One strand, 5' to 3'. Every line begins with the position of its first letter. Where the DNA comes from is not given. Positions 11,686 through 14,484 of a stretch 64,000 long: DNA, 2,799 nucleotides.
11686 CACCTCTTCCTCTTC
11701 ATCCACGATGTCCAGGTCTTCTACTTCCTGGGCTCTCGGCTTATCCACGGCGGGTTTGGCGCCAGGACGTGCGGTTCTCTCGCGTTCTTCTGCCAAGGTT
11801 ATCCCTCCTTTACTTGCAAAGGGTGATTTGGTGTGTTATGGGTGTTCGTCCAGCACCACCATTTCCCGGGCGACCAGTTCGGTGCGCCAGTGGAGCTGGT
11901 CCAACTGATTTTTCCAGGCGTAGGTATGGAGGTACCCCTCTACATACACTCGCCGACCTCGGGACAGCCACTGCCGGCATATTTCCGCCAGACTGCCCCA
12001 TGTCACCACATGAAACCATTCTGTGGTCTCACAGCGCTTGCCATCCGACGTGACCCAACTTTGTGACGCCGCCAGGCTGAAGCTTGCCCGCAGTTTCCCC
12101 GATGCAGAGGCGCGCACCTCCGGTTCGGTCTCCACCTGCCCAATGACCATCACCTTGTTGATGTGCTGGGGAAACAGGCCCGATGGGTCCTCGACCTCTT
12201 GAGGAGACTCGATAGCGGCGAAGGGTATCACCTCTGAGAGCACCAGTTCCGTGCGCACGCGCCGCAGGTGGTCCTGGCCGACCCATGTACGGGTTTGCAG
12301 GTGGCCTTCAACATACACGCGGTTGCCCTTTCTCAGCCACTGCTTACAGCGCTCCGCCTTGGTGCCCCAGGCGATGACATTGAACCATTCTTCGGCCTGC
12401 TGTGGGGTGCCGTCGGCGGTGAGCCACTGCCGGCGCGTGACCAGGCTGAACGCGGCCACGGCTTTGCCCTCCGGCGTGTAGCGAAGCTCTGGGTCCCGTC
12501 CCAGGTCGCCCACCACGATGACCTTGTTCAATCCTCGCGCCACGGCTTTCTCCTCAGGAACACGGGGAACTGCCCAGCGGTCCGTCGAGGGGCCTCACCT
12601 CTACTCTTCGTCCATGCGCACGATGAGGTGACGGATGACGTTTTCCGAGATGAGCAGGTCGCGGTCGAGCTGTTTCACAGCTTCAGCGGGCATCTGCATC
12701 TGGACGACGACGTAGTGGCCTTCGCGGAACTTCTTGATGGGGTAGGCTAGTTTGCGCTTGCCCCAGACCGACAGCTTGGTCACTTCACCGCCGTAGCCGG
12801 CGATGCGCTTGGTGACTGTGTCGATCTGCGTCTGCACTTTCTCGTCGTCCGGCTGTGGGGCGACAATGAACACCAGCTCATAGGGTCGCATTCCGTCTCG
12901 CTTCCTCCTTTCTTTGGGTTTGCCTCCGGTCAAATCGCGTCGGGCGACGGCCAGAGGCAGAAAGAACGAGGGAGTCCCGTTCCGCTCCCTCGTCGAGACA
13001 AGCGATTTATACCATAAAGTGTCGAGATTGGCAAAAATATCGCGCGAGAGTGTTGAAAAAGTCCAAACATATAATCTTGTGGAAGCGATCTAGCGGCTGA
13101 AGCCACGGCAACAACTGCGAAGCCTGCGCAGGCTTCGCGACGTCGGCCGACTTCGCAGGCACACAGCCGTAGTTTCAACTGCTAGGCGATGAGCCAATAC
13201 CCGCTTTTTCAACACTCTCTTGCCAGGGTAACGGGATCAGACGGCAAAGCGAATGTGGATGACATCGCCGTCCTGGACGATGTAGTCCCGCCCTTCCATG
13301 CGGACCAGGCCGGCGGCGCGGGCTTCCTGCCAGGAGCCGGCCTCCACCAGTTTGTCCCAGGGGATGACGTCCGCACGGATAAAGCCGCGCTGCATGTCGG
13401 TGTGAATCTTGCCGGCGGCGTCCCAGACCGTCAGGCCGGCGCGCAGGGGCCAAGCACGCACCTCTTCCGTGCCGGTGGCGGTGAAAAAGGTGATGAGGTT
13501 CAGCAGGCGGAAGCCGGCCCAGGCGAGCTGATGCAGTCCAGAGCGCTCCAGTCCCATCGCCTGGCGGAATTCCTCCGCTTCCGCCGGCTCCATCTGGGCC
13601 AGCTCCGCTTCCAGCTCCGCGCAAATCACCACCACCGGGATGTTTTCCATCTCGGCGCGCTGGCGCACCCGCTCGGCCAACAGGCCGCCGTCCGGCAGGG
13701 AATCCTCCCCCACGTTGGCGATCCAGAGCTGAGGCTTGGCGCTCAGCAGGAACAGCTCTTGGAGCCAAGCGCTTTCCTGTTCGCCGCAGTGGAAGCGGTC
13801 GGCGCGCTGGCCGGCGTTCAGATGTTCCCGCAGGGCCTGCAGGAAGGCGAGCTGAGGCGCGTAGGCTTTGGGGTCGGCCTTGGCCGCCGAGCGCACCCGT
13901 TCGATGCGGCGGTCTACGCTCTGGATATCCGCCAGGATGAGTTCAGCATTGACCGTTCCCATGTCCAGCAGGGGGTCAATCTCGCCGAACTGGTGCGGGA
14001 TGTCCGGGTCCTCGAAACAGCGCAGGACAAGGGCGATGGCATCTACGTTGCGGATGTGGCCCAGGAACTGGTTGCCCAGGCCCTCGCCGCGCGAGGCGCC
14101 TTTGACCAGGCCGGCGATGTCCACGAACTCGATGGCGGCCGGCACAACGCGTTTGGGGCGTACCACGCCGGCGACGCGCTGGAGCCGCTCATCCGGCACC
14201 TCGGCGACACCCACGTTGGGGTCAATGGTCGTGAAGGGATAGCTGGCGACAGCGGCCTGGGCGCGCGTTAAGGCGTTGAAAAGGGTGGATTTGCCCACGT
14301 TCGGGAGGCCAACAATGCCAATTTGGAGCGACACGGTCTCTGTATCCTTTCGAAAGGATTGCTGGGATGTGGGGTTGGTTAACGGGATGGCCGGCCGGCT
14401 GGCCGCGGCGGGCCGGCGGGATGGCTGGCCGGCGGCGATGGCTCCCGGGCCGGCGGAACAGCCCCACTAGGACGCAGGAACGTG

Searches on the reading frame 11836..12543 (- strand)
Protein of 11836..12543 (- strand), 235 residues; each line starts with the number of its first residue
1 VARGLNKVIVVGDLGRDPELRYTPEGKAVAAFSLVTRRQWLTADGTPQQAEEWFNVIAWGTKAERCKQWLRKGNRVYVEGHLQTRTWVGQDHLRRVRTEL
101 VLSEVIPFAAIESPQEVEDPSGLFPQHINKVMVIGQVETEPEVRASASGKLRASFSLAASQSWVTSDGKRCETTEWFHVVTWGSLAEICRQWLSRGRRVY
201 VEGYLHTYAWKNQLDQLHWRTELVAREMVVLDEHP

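Call 57: search_protein_families(library=pfam, proteins=[window:11836-12543:-], max_evalue=0.001)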
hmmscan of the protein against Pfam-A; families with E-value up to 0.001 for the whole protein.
window:11836-12543:- (235 aa): 3 families
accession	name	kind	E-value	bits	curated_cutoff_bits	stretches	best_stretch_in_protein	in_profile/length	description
PF00436.31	SSB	-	1.5e-57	192.5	26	2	5-105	1-101/104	Single-strand binding protein family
PF22657.2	SSB_1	-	2.1e-09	37.9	27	1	6-85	1-78/91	Another single-strand binding protein family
PF01336.31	tRNA_anti-codon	-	5.2e-05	23.5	27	0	55-85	30-60/75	OB-fold nucleic acid binding domain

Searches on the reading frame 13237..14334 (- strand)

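Call 57: search_protein_families(library=pfam, proteins=[window:13237-14334:-], max_evalue=0.001)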
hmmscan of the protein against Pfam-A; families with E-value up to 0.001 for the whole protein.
window:13237-14334:- (365 aa): 3 families
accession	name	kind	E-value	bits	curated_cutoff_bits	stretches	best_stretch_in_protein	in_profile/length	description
PF06071.19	YchF-GTPase_C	-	2.6e-32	111.2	27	1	280-363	1-83/84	Protein of unknown function (DUF933)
PF01926.29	MMR_HSR1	-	4.8e-23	81.9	21.9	1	4-107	1-85/113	50S ribosome-binding GTPase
PF02421.24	FeoB_N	-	4.6e-09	36.4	27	1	4-50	2-48/156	Ferrous iron transport protein B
